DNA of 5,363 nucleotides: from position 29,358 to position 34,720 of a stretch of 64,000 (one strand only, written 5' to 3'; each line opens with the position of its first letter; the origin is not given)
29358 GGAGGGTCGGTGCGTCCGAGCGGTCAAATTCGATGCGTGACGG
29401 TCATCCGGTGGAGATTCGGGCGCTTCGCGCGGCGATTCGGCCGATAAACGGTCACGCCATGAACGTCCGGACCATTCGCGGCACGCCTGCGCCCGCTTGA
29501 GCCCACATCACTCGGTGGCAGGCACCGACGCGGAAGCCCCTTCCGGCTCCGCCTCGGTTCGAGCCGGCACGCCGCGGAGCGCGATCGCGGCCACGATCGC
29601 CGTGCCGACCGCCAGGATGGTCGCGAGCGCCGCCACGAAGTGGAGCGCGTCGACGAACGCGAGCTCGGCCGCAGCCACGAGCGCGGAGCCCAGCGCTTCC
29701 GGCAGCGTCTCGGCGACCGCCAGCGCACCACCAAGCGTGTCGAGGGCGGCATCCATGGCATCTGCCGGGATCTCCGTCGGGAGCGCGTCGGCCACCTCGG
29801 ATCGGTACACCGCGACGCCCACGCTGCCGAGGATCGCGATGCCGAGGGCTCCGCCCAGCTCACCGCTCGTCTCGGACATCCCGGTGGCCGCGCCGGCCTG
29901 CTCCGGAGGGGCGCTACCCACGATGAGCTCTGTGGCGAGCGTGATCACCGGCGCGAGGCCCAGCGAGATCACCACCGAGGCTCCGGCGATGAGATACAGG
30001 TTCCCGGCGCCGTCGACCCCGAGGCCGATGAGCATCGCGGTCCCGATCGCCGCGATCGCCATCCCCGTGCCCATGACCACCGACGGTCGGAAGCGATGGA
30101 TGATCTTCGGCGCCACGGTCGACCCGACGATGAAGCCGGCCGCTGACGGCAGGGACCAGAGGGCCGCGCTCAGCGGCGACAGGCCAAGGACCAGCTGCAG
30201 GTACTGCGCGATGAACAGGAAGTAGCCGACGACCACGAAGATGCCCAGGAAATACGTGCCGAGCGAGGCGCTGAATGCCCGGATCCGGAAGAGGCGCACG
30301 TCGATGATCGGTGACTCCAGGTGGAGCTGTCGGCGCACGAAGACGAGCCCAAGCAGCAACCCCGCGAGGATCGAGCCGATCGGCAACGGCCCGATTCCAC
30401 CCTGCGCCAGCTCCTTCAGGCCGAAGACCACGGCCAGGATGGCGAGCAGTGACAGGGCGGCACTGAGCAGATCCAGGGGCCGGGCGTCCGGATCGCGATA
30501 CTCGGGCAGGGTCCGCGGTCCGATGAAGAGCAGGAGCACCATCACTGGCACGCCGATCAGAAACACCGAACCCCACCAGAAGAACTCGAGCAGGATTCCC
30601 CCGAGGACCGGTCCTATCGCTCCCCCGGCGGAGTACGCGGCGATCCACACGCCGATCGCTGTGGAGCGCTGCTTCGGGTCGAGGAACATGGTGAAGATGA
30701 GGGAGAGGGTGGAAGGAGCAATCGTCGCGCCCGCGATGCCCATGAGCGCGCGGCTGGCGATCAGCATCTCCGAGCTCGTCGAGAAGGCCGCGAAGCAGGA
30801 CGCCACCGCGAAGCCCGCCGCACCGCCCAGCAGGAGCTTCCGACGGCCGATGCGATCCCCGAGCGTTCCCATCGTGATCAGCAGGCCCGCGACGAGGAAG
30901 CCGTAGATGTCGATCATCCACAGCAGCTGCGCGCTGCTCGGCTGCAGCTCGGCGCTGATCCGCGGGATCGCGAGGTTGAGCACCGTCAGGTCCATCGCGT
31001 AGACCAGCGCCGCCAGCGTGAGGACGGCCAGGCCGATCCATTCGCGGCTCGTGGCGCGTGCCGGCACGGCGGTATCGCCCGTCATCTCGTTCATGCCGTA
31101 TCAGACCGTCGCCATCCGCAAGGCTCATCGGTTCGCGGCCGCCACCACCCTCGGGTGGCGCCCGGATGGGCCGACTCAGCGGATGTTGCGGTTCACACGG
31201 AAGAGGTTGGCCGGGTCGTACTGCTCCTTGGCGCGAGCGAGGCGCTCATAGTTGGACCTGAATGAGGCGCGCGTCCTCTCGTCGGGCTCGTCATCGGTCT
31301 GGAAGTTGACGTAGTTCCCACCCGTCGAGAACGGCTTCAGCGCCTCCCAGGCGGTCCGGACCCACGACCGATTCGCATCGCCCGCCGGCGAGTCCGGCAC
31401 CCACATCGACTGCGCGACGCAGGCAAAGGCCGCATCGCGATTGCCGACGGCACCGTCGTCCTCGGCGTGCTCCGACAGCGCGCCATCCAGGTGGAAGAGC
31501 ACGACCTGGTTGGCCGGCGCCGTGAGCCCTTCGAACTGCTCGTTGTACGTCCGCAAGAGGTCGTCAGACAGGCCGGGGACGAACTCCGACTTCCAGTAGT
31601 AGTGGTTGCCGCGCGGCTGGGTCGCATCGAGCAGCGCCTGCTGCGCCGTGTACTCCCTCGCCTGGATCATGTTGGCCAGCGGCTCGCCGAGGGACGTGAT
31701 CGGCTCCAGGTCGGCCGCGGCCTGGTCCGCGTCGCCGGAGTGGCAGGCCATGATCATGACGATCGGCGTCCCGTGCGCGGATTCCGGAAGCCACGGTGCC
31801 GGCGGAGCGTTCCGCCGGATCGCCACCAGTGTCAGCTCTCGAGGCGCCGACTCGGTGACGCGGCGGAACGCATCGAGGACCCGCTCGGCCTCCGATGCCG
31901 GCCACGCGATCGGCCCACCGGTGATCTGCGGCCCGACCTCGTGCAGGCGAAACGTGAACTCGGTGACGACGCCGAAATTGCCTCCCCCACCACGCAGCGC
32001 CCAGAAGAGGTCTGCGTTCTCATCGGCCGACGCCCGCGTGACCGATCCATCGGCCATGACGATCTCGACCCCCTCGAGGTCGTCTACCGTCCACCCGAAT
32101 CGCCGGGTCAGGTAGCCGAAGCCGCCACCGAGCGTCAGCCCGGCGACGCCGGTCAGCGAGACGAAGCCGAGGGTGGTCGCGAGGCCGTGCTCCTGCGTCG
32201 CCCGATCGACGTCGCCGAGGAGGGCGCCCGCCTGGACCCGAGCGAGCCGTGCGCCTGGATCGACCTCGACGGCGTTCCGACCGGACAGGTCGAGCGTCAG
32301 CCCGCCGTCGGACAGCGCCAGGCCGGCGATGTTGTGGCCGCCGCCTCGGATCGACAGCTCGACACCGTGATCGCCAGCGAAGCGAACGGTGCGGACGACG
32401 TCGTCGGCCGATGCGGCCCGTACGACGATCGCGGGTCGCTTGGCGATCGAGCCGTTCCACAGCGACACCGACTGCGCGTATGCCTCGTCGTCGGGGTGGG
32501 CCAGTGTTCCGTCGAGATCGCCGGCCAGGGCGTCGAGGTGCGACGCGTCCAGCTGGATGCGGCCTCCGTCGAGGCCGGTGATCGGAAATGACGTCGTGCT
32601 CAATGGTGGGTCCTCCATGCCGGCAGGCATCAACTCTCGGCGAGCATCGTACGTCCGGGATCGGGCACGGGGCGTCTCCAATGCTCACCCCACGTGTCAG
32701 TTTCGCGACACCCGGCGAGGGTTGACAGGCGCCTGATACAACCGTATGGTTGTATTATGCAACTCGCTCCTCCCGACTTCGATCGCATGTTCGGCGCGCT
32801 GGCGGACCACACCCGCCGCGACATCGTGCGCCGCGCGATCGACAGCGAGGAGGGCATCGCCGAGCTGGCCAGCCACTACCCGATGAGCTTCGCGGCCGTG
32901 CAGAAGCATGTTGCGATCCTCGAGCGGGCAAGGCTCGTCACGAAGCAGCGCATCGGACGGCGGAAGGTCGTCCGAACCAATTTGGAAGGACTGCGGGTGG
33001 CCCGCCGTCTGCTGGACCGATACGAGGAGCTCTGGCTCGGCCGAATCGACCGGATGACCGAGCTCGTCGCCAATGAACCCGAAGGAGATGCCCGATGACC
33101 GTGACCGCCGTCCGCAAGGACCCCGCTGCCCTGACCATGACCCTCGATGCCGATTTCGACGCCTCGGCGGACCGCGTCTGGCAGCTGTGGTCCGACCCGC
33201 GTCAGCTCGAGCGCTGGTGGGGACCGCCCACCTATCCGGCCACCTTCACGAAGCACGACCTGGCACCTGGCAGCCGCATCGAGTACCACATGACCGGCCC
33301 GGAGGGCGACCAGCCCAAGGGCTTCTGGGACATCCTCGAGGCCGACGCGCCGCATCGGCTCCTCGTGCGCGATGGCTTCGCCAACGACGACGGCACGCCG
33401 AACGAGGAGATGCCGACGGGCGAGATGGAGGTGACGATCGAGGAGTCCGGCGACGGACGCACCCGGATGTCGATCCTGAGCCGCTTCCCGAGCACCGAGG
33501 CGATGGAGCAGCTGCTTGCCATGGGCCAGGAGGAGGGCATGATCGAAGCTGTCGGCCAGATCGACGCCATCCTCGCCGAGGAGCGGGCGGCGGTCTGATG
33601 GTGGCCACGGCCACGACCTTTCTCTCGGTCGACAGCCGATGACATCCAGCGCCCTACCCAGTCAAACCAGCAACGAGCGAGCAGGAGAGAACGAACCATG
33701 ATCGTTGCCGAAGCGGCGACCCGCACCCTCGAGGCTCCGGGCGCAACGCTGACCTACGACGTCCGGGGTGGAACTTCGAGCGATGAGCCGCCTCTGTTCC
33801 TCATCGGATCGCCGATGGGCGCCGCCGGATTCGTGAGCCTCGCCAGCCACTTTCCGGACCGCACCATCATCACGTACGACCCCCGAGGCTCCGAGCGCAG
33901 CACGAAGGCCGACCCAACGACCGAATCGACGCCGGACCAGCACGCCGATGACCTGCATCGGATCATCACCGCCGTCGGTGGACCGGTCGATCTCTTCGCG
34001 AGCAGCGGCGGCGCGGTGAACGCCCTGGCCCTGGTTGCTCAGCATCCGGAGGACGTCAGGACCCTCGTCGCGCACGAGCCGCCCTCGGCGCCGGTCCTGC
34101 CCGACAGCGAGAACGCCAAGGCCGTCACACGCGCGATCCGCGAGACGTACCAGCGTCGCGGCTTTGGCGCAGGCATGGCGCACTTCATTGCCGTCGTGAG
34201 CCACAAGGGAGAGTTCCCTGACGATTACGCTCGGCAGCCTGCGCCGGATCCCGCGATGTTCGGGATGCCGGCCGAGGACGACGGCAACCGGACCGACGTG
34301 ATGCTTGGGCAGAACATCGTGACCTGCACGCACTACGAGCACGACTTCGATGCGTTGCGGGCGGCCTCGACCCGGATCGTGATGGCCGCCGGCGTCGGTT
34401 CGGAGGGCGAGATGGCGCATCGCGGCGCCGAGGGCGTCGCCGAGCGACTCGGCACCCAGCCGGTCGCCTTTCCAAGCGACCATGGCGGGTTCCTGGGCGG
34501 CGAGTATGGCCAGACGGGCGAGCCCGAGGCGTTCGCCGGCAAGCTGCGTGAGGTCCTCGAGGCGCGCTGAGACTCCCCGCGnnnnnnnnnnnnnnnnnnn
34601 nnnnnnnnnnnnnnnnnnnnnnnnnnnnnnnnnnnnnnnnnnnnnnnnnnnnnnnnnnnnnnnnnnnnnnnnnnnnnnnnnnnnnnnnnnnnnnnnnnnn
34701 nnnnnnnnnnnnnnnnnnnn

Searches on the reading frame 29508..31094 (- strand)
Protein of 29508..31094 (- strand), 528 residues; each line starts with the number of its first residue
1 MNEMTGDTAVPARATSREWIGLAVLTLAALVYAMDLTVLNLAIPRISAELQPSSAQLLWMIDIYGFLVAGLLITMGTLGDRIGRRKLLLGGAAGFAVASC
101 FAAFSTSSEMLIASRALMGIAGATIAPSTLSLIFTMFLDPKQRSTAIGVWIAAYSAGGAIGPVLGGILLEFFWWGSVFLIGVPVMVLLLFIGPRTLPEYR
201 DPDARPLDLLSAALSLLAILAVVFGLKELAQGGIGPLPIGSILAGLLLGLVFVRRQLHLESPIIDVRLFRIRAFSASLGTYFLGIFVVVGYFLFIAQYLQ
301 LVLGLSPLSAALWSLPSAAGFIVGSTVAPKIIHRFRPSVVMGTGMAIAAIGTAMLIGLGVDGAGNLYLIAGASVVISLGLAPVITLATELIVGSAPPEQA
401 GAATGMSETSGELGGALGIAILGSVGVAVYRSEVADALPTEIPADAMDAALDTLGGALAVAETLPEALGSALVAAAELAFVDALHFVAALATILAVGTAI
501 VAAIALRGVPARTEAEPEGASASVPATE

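Call 27: search_protein_families(library=pfam, proteins=[window:29508-31094:-], max_evalue=0.01)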
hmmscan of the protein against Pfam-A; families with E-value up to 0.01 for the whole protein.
window:29508-31094:- (528 aa): 1 family
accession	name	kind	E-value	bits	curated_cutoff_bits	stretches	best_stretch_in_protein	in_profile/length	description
PF07690.21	MFS_1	-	6.8e-47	160.5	33.4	1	25-418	1-346/347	Major Facilitator Superfamily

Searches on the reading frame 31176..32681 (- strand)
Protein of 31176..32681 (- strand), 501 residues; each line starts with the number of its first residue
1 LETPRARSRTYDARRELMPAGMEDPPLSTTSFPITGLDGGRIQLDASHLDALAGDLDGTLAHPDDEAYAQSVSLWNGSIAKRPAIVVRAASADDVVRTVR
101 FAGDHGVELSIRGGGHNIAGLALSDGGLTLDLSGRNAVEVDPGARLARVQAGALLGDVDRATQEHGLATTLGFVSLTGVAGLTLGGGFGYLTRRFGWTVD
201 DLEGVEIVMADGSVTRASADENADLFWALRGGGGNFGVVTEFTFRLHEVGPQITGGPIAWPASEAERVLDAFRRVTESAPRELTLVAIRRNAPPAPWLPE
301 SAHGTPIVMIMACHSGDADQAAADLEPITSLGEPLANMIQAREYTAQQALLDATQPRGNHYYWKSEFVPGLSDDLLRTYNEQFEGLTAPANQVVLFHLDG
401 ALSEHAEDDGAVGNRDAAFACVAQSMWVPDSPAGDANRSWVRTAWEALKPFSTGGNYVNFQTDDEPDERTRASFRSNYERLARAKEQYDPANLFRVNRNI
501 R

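Call 27: search_protein_families(library=pfam, proteins=[window:31176-32681:-], max_evalue=0.01)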
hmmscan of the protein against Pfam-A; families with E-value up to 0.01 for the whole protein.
window:31176-32681:- (501 aa): 2 families
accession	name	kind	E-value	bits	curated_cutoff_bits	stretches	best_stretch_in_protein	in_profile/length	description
PF01565.28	FAD_binding_4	-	3.3e-30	105.1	26.4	1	83-217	1-138/139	FAD binding domain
PF08031.17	BBE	-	1e-12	48.3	20.6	1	457-501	2-45/45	Berberine and berberine like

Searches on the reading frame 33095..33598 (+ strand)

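Call 49: search_protein_families(library=pfam, proteins=[window:33095-33598:+])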
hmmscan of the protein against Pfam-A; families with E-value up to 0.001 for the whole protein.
window:33095-33598:+ (167 aa): 2 families
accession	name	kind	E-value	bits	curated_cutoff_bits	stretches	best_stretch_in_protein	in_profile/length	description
PF08327.17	AHSA1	-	2.7e-19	70.1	22.1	1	22-160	1-124/125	Activator of Hsp90 ATPase homolog 1-like protein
PF10604.15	Polyketide_cyc2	-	4e-06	27.6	27.4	1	15-132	4-109/142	Polyketide cyclase / dehydrase and lipid transport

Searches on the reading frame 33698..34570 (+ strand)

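Call 49: search_protein_families(library=pfam, proteins=[window:33698-34570:+])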
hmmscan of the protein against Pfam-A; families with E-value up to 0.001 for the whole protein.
window:33698-34570:+ (290 aa): 2 families
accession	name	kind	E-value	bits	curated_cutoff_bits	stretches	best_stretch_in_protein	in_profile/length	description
PF00561.26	Abhydrolase_1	-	4.1e-09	36.9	25.8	1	36-144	7-120/245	alpha/beta hydrolase fold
PF12146.15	Hydrolase_4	-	0.00058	19.7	27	0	57-133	34-114/239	Serine aminopeptidase, S33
